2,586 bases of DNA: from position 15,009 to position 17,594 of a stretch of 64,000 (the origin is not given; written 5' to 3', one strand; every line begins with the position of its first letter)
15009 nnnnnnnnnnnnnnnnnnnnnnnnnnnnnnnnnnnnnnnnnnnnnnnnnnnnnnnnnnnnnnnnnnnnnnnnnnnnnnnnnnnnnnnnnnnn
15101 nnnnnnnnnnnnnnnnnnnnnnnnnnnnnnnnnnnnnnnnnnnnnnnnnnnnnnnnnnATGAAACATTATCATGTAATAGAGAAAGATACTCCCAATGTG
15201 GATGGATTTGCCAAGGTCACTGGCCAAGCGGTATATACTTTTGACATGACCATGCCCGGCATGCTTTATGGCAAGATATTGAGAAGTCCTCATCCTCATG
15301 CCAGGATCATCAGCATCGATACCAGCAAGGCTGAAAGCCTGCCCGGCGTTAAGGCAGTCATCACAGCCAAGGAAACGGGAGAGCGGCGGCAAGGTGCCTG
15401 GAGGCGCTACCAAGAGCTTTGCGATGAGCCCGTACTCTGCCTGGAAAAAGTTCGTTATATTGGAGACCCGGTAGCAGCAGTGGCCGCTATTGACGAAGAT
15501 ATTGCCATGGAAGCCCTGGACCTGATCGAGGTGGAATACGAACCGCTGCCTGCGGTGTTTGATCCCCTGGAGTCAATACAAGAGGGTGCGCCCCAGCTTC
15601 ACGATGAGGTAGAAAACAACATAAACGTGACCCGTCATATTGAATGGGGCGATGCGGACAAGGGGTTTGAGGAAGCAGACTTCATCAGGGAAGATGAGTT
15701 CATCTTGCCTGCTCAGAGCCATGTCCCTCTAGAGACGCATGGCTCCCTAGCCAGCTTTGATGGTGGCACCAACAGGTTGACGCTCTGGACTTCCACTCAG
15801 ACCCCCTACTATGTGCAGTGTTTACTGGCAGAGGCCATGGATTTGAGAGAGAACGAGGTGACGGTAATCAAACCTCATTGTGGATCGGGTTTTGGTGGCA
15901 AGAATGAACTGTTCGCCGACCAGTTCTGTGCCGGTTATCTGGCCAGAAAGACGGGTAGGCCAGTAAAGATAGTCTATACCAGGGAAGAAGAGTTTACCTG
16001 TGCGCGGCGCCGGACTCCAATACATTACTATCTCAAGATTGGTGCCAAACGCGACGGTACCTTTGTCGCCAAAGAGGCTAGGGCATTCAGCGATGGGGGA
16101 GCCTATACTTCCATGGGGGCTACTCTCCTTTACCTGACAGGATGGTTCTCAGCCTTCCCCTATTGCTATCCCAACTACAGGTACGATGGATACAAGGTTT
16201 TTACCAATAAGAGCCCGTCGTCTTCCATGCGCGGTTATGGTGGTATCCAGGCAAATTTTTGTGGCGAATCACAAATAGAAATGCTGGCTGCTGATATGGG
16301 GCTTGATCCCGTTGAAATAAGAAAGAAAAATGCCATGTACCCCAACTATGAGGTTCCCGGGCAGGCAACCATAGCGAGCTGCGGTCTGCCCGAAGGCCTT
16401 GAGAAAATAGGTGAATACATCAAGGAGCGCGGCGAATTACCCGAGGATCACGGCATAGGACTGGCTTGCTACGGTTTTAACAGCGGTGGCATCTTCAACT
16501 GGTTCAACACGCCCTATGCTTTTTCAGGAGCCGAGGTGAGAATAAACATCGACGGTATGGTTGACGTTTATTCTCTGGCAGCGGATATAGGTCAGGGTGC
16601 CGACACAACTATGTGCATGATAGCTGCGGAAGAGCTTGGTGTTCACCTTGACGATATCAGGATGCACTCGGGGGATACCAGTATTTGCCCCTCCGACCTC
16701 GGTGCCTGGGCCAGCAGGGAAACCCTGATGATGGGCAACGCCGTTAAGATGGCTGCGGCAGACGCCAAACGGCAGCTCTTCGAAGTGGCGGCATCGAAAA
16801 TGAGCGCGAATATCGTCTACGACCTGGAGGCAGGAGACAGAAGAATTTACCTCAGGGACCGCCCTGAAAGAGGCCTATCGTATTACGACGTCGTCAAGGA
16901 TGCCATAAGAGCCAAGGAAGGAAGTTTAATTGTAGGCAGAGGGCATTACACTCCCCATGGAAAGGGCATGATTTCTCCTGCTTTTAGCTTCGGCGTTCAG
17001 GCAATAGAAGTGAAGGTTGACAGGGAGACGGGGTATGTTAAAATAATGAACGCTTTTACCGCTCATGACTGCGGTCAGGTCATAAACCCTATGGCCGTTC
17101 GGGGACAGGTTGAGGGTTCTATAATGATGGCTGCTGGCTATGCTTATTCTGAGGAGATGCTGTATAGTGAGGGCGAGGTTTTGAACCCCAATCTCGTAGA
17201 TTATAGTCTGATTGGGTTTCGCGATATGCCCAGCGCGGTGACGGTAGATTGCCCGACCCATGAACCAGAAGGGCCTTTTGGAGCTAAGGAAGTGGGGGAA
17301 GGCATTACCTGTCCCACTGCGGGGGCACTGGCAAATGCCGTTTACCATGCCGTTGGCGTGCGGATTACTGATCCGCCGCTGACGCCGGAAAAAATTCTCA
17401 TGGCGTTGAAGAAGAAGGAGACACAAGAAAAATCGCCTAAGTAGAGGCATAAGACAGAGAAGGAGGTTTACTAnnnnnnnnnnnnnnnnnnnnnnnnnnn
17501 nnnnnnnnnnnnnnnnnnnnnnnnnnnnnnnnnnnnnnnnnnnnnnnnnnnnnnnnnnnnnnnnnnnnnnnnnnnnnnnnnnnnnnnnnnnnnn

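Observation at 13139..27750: Candidate undescribed catabolic island coupling a Mo-hydroxylase, an ATP-dependent lactamase and a Mo/W reductase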

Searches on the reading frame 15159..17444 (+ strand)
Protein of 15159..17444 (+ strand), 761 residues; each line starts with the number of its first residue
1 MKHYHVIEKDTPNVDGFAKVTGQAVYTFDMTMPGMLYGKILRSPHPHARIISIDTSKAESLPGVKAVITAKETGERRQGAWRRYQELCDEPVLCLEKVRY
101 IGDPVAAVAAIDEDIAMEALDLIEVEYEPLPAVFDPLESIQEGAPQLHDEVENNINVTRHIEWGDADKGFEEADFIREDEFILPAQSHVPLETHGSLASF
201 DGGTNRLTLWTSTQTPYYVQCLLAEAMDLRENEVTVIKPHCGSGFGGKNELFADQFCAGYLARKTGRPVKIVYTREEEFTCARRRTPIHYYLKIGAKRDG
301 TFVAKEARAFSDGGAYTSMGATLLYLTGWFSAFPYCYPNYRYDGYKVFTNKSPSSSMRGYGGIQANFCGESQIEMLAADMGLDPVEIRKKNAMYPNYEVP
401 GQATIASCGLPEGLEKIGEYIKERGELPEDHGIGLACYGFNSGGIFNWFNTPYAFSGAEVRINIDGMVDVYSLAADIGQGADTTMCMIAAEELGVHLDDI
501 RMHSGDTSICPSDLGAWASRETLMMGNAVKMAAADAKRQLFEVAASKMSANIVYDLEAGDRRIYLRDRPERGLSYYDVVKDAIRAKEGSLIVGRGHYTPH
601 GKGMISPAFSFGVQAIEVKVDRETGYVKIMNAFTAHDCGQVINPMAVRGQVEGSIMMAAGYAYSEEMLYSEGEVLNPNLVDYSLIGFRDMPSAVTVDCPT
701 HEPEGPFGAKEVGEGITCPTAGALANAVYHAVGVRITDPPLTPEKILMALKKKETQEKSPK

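Call 3: search_protein_families(library=pfam, proteins=[window:15159-17444:+], max_evalue=0.001)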
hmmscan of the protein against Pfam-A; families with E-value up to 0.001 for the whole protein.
window:15159-17444:+ (761 aa): 3 families
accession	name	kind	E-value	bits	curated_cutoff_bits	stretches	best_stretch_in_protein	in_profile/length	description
PF02738.23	MoCoBD_1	-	1.3e-75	254.1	27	1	148-392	2-244/244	Molybdopterin cofactor-binding domain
PF20256.3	MoCoBD_2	-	8.6e-70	235.9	27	1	428-691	22-283/283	Molybdopterin cofactor-binding domain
PF01315.27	Ald_Xan_dh_C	-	8.3e-33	113.4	31.3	1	21-131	1-110/110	Aldehyde oxidase and xanthine dehydrogenase, a/b hammerhead domain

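Call 4: search_protein_families(library=ncbifam, proteins=[window:15159-17444:+], max_evalue=0.001)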
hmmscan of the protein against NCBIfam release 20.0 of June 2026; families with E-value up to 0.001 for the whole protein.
window:15159-17444:+ (761 aa): 13 families
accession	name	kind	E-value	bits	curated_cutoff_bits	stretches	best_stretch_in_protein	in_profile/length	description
TIGR03194.1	4hydrxCoA_A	equivalog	1.3e-214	714.9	994.55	1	11-750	1-746/746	4-hydroxybenzoyl-CoA reductase subunit alpha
NF043082.1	XdhA_XDHase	equivalog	1.2e-160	536.1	780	1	10-754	4-756/758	xanthine dehydrogenase subunit XdhA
NF007426.0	PRK09970.1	equivalog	4e-155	517.8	916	1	4-752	3-757/761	xanthine dehydrogenase molybdenum-binding subunit XdhA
TIGR03196.1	pucD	equivalog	1.6e-138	463.3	783.65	1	7-747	3-755/763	xanthine dehydrogenase subunit D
NF041018.1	glyceraldDH_alpha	equivalog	3.1e-111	373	790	1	19-747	15-741/741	glyceraldehyde dehydrogenase subunit alpha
TIGR03311.1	Se_dep_XDH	equivalog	8.9e-111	371.4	830.45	2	7-548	162-686/848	selenium-dependent xanthine dehydrogenase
TIGR03313.1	Se_sel_red_Mo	hypoth_equivalog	7.6e-101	338.3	1101.9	2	153-752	351-951/951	molybdopterin-dependent oxidoreductase Mo/Fe-S-binding subunit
NF045668.1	pterin_aldehy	equivalog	8.8e-101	338.4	1100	1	6-751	174-905/905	molybdopterin-dependent aldehyde oxidoreductase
NF040766.1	CODH_aero_grp5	exception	1.7e-100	337.4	950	2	20-574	18-586/785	aerobic carbon-monoxide dehydrogenase large subunit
TIGR02416.1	CO_dehy_Mo_lg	equivalog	1.1e-93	314.8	991.15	2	20-394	6-396/770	aerobic carbon-monoxide dehydrogenase large subunit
NF041671.1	peri_hyde_PaoC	equivalog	1.1e-83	281.9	1180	1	4-752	15-733/735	aldehyde oxidoreductase molybdenum-binding subunit PaoC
TIGR02965.1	xanthine_xdhB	equivalog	3.6e-78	263.5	849.5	1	18-752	12-756/758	xanthine dehydrogenase molybdopterin binding subunit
TIGR02969.1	mam_aldehyde_ox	subfamily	4.4e-53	180.2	1912.3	2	14-394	583-948/1330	aldehyde oxidase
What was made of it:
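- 15159..17444 (+): Molybdopterin large subunit, in the clade nearest 4-hydroxybenzoyl-CoA reductase alpha. TIGR03194 scores 715 bits against a cut-off of 995 (call 4).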

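Call 35: search_solved_structures(query=window:15159-17444:+, max_evalue=1e-30)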
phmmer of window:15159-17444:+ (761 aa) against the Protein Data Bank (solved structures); distinct sequences matched with E-value up to 1e-30: 41.
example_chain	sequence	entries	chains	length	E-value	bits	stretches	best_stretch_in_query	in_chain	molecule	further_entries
1rm6_A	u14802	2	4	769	2.3e-149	502.4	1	9-755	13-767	4-hydroxybenzoyl-CoA reductase alpha subunit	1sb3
8uem_A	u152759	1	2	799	2.2e-88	300.7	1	20-754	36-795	Carbon monoxide dehydrogenase (Large chain), CoxL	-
7dqx_A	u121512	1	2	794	1.8e-85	291.1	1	20-748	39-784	6-hydroxypseudooxynicotine dehydrogenase complex subunit gamma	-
1t3q_B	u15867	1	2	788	9.6e-85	288.7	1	20-753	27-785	quinoline 2-oxidoreductase large subunit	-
1zxi_B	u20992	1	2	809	4.4e-77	263.4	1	19-730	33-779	Carbon monoxide dehydrogenase large chain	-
1n5w_B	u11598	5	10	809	4.5e-77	263.4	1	19-730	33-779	Carbon monoxide dehydrogenase large chain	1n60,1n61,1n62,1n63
3hrd_A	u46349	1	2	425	1.1e-76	262.1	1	2-420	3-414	Nicotinate dehydrogenase large molybdopterin subunit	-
1ffu_B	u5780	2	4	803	4.6e-71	243.5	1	20-393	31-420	CUTL, MOLYBDOPROTEIN OF CARBON MONOXIDE DEHYDROGENASE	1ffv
1sij_A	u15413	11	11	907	4.2e-67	230.4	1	12-751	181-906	Aldehyde oxidoreductase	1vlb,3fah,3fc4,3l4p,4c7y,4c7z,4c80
4zoh_A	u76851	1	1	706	6.4e-67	229.8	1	10-746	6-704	Putative oxidoreductase molybdopterin-binding subunit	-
5g5h_C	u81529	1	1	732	1.2e-58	202.4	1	7-520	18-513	Aldehyde oxidoreductase molybdenum-binding subunit PaoC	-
5g5g_C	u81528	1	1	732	1.9e-58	201.8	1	7-520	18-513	PUTATIVE XANTHINE DEHYDROGENASE YAGS FAD-BINDING SUBUNIT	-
3sr6_C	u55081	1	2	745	1.7e-52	182.1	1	11-535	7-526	Xanthine dehydrogenase/oxidase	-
1fiq_C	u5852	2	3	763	1.7e-52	182.1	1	10-534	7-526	XANTHINE OXIDASE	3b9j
3etr_C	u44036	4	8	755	1.7e-52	182.1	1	11-534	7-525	Xanthine dehydrogenase/oxidase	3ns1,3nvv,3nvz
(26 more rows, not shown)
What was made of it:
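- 15159..17444 (+): PDB 1rm6_A scores 502 bits against at most 301 for any other structure (call 35).
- The Mo large subunit is by far closest to HcrA (calls 4, 35).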

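Call 57: find_homologous_proteins(query=window:15159-17444:+, max_evalue=1e-50)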
Query window:15159-17444:+ (761 aa): 7993 proteins with E <= 1e-50 among 8000 candidates; the best 120 are listed.
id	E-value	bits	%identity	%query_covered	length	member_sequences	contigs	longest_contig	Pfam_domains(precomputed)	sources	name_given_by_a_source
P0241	0.0e+0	1652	93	99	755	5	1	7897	PF02738.24,PF20256.4,PF01315.28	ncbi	-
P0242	0.0e+0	1346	75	99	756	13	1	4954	PF02738.24,PF20256.4,PF01315.28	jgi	-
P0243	0.0e+0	1331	73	99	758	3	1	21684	PF02738.24,PF20256.4,PF01315.28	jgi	-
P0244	0.0e+0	1329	75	100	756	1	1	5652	PF02738.24,PF20256.4,PF01315.28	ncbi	-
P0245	0.0e+0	1320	73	99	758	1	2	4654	PF02738.24,PF20256.4,PF01315.28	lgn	-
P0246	0.0e+0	1298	73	100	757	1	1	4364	PF02738.24,PF20256.4,PF01315.28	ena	-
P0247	0.0e+0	1291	73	99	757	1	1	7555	PF02738.24,PF20256.4,PF01315.28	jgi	-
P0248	0.0e+0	1187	66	100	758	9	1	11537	PF02738.24,PF20256.4,PF01315.28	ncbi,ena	ncbi:4-hydroxybenzoyl-CoA reductase subunit alpha [subsurface metagenome]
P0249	0.0e+0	1172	66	99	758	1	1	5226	PF02738.24,PF20256.4,PF01315.28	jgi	jgi:4-hydroxybenzoyl-CoA reductase subunit alpha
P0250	0.0e+0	1170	65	98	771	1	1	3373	PF02738.24,PF20256.4,PF01315.28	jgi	jgi:4-hydroxybenzoyl-CoA reductase alpha subunit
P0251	0.0e+0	1170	65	100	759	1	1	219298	PF02738.24,PF20256.4,PF01315.28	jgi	jgi:4-hydroxybenzoyl-CoA reductase alpha subunit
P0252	0.0e+0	1169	66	100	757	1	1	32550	PF02738.24,PF20256.4,PF01315.28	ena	-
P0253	0.0e+0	1166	66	100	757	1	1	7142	PF02738.24,PF20256.4,PF01315.28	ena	-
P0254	0.0e+0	1165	66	100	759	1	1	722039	PF02738.24,PF20256.4,PF01315.28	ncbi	-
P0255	0.0e+0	1164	66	100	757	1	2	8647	PF02738.24,PF20256.4,PF01315.28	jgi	jgi:4-hydroxybenzoyl-CoA reductase subunit alpha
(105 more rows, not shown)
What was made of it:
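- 15159..17444 (+): Hundreds of homologues at about 65% identity exist (call 57).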

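Call 58: find_encoding_contigs(protein=P0254, flank=10000, max_places=1)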
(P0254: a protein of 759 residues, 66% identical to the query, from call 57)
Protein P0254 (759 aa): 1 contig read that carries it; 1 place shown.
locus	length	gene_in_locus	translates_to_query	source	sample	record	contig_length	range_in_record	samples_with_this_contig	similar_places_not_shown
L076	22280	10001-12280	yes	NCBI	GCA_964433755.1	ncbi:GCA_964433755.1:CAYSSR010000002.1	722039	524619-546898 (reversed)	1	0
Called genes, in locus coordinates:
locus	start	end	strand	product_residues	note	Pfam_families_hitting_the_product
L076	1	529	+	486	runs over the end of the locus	PF01565:FAD_binding_4, PF02913:FAD-oxidase_C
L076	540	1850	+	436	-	PF13183:Fer4_8, PF02754:CCG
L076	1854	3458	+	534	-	PF01565:FAD_binding_4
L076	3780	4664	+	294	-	PF00941:FAD_binding_5, PF03450:CO_deh_flav_C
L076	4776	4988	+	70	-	-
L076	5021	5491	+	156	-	PF00111:Fer2, PF01799:Fer2_2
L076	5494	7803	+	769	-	PF01315:Ald_Xan_dh_C, PF02738:MoCoBD_1, PF20256:MoCoBD_2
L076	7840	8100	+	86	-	-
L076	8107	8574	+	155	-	PF06240:COXG, PF10604:Polyketide_cyc2 (weak)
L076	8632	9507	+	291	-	PF00941:FAD_binding_5, PF03450:CO_deh_flav_C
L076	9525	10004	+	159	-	PF00111:Fer2 (weak), PF01799:Fer2_2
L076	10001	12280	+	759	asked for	PF01315:Ald_Xan_dh_C, PF02738:MoCoBD_1, PF20256:MoCoBD_2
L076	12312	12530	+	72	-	-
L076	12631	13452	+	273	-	PF00106:adh_short, PF08659:KR, PF23441:SDR (weak), PF13561:adh_short_C2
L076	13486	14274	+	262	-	PF10703:MoaF, PF17409:MoaF_C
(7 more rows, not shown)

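Call 59: find_encoding_contigs(protein=P0251, flank=10000, max_places=1)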
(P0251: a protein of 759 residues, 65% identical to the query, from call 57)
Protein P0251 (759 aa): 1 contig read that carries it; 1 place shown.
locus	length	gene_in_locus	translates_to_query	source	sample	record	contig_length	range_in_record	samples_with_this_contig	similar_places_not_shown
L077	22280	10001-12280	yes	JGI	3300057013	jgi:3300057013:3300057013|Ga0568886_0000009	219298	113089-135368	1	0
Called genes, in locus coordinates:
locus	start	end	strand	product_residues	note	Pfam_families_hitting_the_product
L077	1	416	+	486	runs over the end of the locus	PF01565:FAD_binding_4, PF02913:FAD-oxidase_C (weak)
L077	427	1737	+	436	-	PF13183:Fer4_8, PF02754:CCG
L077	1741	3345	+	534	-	PF01565:FAD_binding_4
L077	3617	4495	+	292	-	PF00941:FAD_binding_5, PF03450:CO_deh_flav_C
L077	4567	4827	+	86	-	-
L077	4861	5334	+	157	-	PF00111:Fer2, PF01799:Fer2_2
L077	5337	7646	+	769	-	PF01315:Ald_Xan_dh_C, PF02738:MoCoBD_1, PF20256:MoCoBD_2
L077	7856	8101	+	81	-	-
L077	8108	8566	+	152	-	PF06240:COXG, PF10604:Polyketide_cyc2 (weak)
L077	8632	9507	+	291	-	PF00941:FAD_binding_5, PF03450:CO_deh_flav_C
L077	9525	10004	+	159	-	PF00111:Fer2 (weak), PF01799:Fer2_2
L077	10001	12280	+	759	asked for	PF01315:Ald_Xan_dh_C, PF02738:MoCoBD_1, PF20256:MoCoBD_2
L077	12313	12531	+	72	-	-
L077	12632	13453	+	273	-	PF00106:adh_short, PF08659:KR, PF23441:SDR (weak), PF13561:adh_short_C2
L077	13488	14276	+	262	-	PF10703:MoaF, PF17409:MoaF_C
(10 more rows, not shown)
